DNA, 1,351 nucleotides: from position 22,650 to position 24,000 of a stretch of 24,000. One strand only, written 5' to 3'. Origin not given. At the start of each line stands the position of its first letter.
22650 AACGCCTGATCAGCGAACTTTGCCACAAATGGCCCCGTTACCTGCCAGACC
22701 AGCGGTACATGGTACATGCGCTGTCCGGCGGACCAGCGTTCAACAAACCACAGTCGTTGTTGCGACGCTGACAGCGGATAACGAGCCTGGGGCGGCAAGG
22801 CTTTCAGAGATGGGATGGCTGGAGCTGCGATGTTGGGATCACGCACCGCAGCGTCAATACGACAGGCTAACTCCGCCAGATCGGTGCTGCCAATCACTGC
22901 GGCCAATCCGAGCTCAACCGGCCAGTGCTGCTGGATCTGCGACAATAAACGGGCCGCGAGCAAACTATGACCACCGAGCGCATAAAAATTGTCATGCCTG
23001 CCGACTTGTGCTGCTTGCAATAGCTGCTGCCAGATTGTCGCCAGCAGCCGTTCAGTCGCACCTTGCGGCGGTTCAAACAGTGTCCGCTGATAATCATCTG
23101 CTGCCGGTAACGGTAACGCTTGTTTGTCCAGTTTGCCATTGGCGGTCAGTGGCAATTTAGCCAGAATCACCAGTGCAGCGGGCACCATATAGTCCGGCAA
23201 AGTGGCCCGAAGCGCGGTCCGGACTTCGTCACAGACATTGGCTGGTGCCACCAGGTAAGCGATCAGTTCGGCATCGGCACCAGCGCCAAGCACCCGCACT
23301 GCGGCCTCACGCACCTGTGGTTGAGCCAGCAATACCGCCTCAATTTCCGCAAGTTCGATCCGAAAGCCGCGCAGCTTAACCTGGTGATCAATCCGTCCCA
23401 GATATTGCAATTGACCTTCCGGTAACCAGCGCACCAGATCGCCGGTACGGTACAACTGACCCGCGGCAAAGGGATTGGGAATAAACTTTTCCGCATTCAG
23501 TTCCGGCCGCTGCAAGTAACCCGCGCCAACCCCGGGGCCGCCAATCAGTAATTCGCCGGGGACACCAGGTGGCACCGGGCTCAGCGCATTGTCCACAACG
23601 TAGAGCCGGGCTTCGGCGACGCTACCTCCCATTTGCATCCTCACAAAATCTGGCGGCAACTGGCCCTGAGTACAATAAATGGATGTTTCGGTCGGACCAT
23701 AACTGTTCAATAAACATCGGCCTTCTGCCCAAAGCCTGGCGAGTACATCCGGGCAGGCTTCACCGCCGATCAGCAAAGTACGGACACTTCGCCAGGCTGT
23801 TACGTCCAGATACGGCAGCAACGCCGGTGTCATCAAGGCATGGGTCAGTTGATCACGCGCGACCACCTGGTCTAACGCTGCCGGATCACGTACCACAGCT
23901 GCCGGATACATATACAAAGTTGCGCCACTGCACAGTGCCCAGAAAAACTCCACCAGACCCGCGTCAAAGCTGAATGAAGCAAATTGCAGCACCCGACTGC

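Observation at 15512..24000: Terminal modules of a giant, unassigned NRPS that runs off the window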

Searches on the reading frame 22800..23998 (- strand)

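Call 12: find_related_loci(query=window:22800-23998:-, collection=genome_contigs, flank=10000)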
Query window:22800-23998:- (399 aa) in genome_contigs; peptide patterns used: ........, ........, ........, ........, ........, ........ (x = any residue, [..] = any of these).
104 stretches matched a pattern; 41 encode a relative of the query (tblastn E <= 1e-3); 39 distinct loci.
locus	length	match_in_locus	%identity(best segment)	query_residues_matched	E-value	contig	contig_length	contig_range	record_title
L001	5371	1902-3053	82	1-384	0e+0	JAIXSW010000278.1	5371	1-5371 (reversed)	MAG: Gammaproteobacteria bacterium isolate C8_MAG_00017 pond_C8_MAG_00017_000000000038, whole genome shotgun sequence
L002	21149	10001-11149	82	2-384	0e+0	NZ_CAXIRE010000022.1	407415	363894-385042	MAG: Rheinheimera texasensis isolate cycles.exp.s115 k99_3734, whole genome shotgun sequence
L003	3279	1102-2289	76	1-398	0e+0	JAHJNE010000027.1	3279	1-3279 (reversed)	MAG: Gammaproteobacteria bacterium isolate Old_saline.mb.89 Old_saline.mb.89_k141_45990, whole genome shotgun sequence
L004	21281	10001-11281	40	6-395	1e-84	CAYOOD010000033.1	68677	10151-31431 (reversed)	MAG TPA_asm: uncultured bacterium isolate binchicken_co135_64 genome assembly, contig: NODE_926_length_68677_cov_25.4839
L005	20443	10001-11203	39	5-395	1e-84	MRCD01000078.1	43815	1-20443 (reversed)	Calothrix sp. HK-06 NIES-2101_Scaffold_78, whole genome shotgun sequence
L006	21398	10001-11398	36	1-395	4e-84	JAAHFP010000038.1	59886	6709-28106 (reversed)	MAG: Symploca sp. SIO1C2 1C2_NODE_38, whole genome shotgun sequence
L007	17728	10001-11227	39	3-387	3e-83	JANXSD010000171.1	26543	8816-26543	MAG: Bacteroidetes bacterium isolate 336R_metabat_52 336R_k141_377952, whole genome shotgun sequence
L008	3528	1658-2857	39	3-378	1e-83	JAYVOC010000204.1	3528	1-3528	MAG: Bacteroidota bacterium isolate GL65_UP_metabinner_16 GL65_UP_metabinner_16_203, whole genome shotgun sequence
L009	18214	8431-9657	39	3-387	5e-83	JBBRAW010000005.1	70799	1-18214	MAG: Bacteroidia bacterium isolate Co_metawrap_2315 Cmw_2315_k141_13851238_length_70799_cov_10.0000, whole genome shotgu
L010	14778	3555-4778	42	2-385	6e-84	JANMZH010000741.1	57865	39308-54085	MAG: Microcoleus sp. OTE_8_concoct_300 OTE_8_k141_127329, whole genome shotgun sequence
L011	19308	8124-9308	42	7-381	3e-85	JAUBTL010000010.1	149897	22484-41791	Microcoleus sp. D2_18a_B4 NODE_13_length_149897_cov_68.755914, whole genome shotgun sequence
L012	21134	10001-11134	42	6-369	4e-82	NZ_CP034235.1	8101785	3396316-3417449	Paenibacillus psychroresistens strain ML311-T8 chromosome, complete genome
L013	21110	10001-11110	42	3-357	5e-82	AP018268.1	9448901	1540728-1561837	Scytonema sp. NIES-4073 DNA, nearly complete genome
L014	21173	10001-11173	40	3-383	2e-81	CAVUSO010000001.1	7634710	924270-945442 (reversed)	MAG: uncultured cyanobacterium isolate MFD01689.bin.1.35 genome assembly, contig: contig_27210, whole genome shotgun seq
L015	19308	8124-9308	43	7-381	2e-88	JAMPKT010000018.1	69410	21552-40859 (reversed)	Microcoleus vaginatus DQ-U2 scaffold_18, whole genome shotgun sequence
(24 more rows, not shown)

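Call 16: search_protein_families(library=pfam, proteins=[L002:590-1720:-, L002:1735-3015:-, L002:3016-3837:-, L002:3870-5264:-, L002:5261-5956:-, L002:6240-7718:+, L002:18564-19367:-, L002:19446-20273:+, L002:20270-21091:-], max_evalue=0.001)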
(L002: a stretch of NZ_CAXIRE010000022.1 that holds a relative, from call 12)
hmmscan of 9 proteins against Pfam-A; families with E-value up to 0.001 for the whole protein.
L002:590-1720:- (376 aa): 2 families
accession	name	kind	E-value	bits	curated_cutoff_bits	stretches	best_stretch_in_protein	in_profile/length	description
PF06580.19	His_kinase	-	1.3e-21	77.1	25.2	1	157-236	1-81/81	Histidine kinase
PF02518.31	HATPase_c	-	3.7e-09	37.5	26.4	1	256-348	10-110/111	Histidine kinase-, DNA gyrase B-, and HSP90-like ATPase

L002:1735-3015:- (426 aa): 0 families

L002:3016-3837:- (273 aa): 1 family
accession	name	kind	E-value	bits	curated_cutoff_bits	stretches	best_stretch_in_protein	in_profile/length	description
PF17131.11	LolA_like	-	1.1e-28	100.6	30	1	92-268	4-183/184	Outer membrane lipoprotein-sorting protein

L002:3870-5264:- (464 aa): 2 families
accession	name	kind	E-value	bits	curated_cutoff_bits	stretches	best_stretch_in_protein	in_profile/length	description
PF02687.27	FtsX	-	1.8e-15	57.5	25.5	1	330-455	2-118/120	FtsX-like permease C-terminal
PF12704.14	MacB_PCD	-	0.00047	20.9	27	0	16-136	1-104/207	MacB-like periplasmic core domain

L002:5261-5956:- (231 aa): 7 families
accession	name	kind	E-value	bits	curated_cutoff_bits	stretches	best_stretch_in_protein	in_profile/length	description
PF00005.33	ABC_tran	-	3.9e-34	118.6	25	1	23-172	1-137/137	ABC transporter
PF13304.12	AAA_21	-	3.5e-08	34.3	27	0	35-67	1-36/304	AAA domain, putative AbiEii toxin, Type IV TA system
PF02463.25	SMC_N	-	4.1e-08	33.4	40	1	122-215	121-210/220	RecF/RecN/SMC N terminal domain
PF00437.27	T2SSE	-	0.00037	19.7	24.9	1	14-55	123-164/370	Type II/IV secretion system protein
PF03193.22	RsgA_GTPase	-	0.0008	19.7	30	0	20-55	94-128/174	RsgA GTPase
PF13191.12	AAA_16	-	0.00083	20.3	32.6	0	34-192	25-162/167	AAA ATPase domain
PF25199.1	nSTAND_NTPase5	-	0.00083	19.6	34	0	35-51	43-59/145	Novel STAND NTPase 5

L002:6240-7718:+ (492 aa): 1 family
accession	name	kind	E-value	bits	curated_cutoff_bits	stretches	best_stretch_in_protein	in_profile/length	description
PF01554.23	MatE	-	9.5e-29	100.6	24.9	2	24-185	1-160/161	MatE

L002:18564-19367:- (267 aa): 1 family
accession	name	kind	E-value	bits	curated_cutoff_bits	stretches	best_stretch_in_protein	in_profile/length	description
PF06629.18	MipA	-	5.2e-22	79.5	24.2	1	40-267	2-221/221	MltA-interacting protein MipA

L002:19446-20273:+ (275 aa): 2 families
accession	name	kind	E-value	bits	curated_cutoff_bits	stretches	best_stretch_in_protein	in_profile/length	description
PF17837.6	4PPT_N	-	6.2e-19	68.3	27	1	75-133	6-64/68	4'-phosphopantetheinyl transferase N-terminal domain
PF01648.25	ACPS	-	1.2e-12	48.2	25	1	150-245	2-101/111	4'-phosphopantetheinyl transferase superfamily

L002:20270-21091:- (273 aa): 10 families
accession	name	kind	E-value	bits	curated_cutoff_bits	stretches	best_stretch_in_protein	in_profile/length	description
PF06325.19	PrmA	-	6.5e-98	328.3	22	1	2-272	21-296/296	Ribosomal protein L11 methyltransferase (PrmA)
PF05175.20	MTS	-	2.2e-10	40.9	23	1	123-209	18-105/170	Methyltransferase small domain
PF13847.12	Methyltransf_31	-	3.5e-09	36.9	27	1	142-235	7-110/145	Methyltransferase domain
PF08242.18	Methyltransf_12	-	3.9e-08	34.4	30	1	143-229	1-95/98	Methyltransferase domain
PF13649.12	Methyltransf_25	-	4.9e-08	34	27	1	142-208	1-70/97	Methyltransferase domain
PF08241.18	Methyltransf_11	-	1.3e-06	29.4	21.2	1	143-232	1-93/95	Methyltransferase domain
PF13489.12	Methyltransf_23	-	3.1e-06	27.5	27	1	137-241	21-123/164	Methyltransferase domain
PF02475.24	TRM5-TYW2_MTfase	-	4.5e-05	23.9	28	1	140-212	38-110/164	TRM5/TYW2 methyltransferase domain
PF13679.12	Methyltransf_32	-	0.00027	21.4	27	1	137-188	24-80/143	Methyltransferase domain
PF03602.21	Cons_hypoth95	-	0.0004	20.5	24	1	130-195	34-98/182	Conserved hypothetical protein 95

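Call 17: search_protein_families(library=pfam, proteins=[L002:7751-18406:+], max_evalue=0.001)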
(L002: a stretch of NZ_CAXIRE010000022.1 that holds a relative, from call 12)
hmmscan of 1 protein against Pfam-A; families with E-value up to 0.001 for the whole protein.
L002:7751-18406:+ (3551 aa): 5 families
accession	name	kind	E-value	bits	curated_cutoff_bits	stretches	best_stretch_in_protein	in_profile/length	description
PF00668.25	Condensation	-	3.6e-274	909.8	30.6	3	99-524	5-442/456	Condensation domain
PF00501.34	AMP-binding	-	7.3e-228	756.2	29.9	3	572-911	2-384/384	AMP-binding enzyme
PF00550.31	PP-binding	-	1.3e-35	121.8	20.8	3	2153-2217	1-67/67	Phosphopantetheine attachment site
PF13193.12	AMP-binding_C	-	3.6e-23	82.7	24.5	2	967-1038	1-76/76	AMP-binding enzyme C-terminal domain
PF00975.26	Thioesterase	-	3.7e-19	70.3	26.4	1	3312-3541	5-213/226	Thioesterase domain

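Call 43: search_solved_structures(query=L002:9350-10897:+, max_evalue=1e-50)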
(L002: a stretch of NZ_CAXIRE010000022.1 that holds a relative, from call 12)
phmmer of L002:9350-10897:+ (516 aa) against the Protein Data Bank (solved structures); distinct sequences matched with E-value up to 1e-50: 55.
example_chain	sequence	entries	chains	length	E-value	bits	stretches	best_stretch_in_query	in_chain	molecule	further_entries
6mfy_A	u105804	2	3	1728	7.9e-176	588.8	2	34-513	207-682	Linear gramicidin synthase subunit A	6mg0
6mfz_A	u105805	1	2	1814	9.4e-176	588.5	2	34-513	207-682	Linear gramicidin synthase subunit A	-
9be3_A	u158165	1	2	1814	9.4e-176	588.5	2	34-513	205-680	Linear gramicidin synthase subunit A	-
9be4_A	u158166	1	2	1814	9.4e-176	588.5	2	34-513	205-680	Linear gramicidin synthase subunit A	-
9meh_A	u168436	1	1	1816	9.5e-176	588.5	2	34-513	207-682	Linear gramicidin synthase subunit A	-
9bfd_A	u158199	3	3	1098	3.7e-109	368.9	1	28-514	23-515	Tyrocidine synthase 1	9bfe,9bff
8xjz_C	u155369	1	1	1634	3.7e-105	355.7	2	42-508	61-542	Peptide synthetase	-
1amu_A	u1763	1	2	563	7.3e-103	348.1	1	26-514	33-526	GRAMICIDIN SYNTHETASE 1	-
6p1j_A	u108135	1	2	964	2.3e-100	339.8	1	26-510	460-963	Txo2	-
8hlk_A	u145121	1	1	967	2.7e-98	333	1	19-516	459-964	Microcystin synthetase B (Fragment)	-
5u89_A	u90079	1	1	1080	4.4e-97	329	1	34-514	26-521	Amino acid adenylation domain protein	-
9bfd_B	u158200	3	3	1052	1.1e-92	314.5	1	37-515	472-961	Tyrocidine synthase 2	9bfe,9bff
8jbr_A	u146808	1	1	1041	3.6e-90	306.2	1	22-515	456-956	McyA protein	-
5es6_A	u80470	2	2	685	9.6e-90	304.8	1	34-513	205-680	Linear gramicidin synthase subunit A | Linear gramicidin synthetase subunit A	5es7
5es5_A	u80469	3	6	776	1.4e-89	304.3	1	34-513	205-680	Linear gramicidin synthetase subunit A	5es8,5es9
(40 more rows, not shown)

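Call 47: find_homologous_proteins(query=L002:6240-7715:+, max_evalue=1e-30)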
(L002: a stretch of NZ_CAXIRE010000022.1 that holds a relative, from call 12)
Query L002:6240-7715:+ (492 aa): 13 proteins with E <= 1e-30 among 8000 candidates.
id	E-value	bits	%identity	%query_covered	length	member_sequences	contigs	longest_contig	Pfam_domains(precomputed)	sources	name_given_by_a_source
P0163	0.0e+0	1033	100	100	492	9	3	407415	PF01554.24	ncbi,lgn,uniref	ncbi:MATE family efflux transporter [Rheinheimera texasensis]|uniref:MATE family efflux transporter 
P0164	1.5e-254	864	85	100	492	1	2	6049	PF01554.24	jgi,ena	-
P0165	2.3e-252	856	85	100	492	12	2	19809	PF01554.24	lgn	-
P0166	7.5e-252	855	84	100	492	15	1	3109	PF01554.24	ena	-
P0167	7.7e-248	841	83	100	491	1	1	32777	PF01554.24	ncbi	-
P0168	2.0e-233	794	80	100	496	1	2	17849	PF01554.24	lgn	-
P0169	8.5e-227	772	77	100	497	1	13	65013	PF01554.24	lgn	-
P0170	2.7e-226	770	79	100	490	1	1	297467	PF01554.24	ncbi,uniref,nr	ncbi:hypothetical protein EOE67_04235 [Rheinheimera riviphila]|uniref:MATE family efflux transporter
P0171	7.7e-225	766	78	100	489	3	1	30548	PF01554.24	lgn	-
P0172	8.5e-222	756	81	95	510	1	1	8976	PF01554.24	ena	-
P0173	9.5e-206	703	74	100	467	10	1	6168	PF01554.24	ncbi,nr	ncbi:MAG: MATE family efflux transporter [Gammaproteobacteria bacterium]|nr:MATE family efflux trans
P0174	8.6e-142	492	74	66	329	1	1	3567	PF01554.24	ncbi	-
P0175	7.7e-114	399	50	92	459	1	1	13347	PF01554.24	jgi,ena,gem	-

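Call 48: find_encoding_contigs(protein=P0170, flank=10000, max_places=3)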
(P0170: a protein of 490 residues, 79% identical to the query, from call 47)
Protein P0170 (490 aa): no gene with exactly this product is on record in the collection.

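Call 50: find_encoding_contigs(protein=P0169, flank=10000, max_places=3)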
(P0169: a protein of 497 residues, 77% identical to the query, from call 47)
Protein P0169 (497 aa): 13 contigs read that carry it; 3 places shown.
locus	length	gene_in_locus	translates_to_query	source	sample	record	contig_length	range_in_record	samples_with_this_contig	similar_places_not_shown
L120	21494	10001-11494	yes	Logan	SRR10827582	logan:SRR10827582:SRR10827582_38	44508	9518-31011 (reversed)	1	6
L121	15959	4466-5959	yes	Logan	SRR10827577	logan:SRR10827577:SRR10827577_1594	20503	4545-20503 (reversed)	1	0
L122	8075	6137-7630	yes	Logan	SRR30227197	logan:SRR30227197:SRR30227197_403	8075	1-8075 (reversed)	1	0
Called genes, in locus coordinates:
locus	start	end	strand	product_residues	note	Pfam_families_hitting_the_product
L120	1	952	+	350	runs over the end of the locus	-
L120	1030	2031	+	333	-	PF20943:DUF4785_3rd (faint)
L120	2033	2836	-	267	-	PF00975:Thioesterase, PF12697:Abhydrolase_6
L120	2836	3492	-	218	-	-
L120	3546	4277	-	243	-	PF00072:Response_reg, PF04397:LytTR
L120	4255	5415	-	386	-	PF06580:His_kinase, PF02518:HATPase_c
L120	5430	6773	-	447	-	-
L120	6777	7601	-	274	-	PF17131:TP_0789-like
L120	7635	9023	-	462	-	PF02687:FtsX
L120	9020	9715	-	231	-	PF02463:SMC_N (faint), PF00005:ABC_tran, PF13304:AAA_21 (faint)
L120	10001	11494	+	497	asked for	PF01554:MatE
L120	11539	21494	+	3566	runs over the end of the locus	PF00668:Condensation, PF00501:AMP-binding, PF13193:AMP-binding_C, PF00550:PP-binding, PF00668:Condensation, PF00501:AMP-binding, PF00550:PP-binding, PF00668:Condensation, +3 more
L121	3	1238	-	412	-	?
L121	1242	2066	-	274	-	PF17131:TP_0789-like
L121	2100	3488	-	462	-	PF02687:FtsX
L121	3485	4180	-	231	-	PF02463:SMC_N (faint), PF00005:ABC_tran, PF13304:AAA_21 (faint)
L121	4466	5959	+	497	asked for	PF01554:MatE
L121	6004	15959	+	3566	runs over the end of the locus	PF00668:Condensation, PF00501:AMP-binding, PF13193:AMP-binding_C, PF00550:PP-binding, PF00668:Condensation, PF00501:AMP-binding, PF00550:PP-binding, PF00668:Condensation, +3 more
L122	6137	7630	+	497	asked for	PF01554:MatE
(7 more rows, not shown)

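Call 51: find_encoding_contigs(protein=P0167, flank=10000, max_places=2)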
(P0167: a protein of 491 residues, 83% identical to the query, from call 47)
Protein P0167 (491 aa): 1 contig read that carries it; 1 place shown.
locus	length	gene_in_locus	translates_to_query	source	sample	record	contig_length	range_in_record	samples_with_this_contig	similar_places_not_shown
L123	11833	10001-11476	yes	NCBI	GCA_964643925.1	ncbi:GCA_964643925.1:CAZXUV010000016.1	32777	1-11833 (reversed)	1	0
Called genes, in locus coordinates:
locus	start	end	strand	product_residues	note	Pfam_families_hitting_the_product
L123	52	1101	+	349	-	-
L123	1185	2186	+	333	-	-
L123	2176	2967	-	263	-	PF12697:Abhydrolase_6, PF00975:Thioesterase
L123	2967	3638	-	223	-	-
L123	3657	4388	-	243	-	PF00072:Response_reg, PF04397:LytTR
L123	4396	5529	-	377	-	PF06580:His_kinase, PF02518:HATPase_c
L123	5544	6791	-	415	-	-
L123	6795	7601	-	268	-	PF17131:TP_0789-like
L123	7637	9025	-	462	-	PF02687:FtsX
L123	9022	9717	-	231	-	PF02463:SMC_N (faint), PF00005:ABC_tran, PF13304:AAA_21 (faint)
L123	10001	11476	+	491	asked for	PF01554:MatE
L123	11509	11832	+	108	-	?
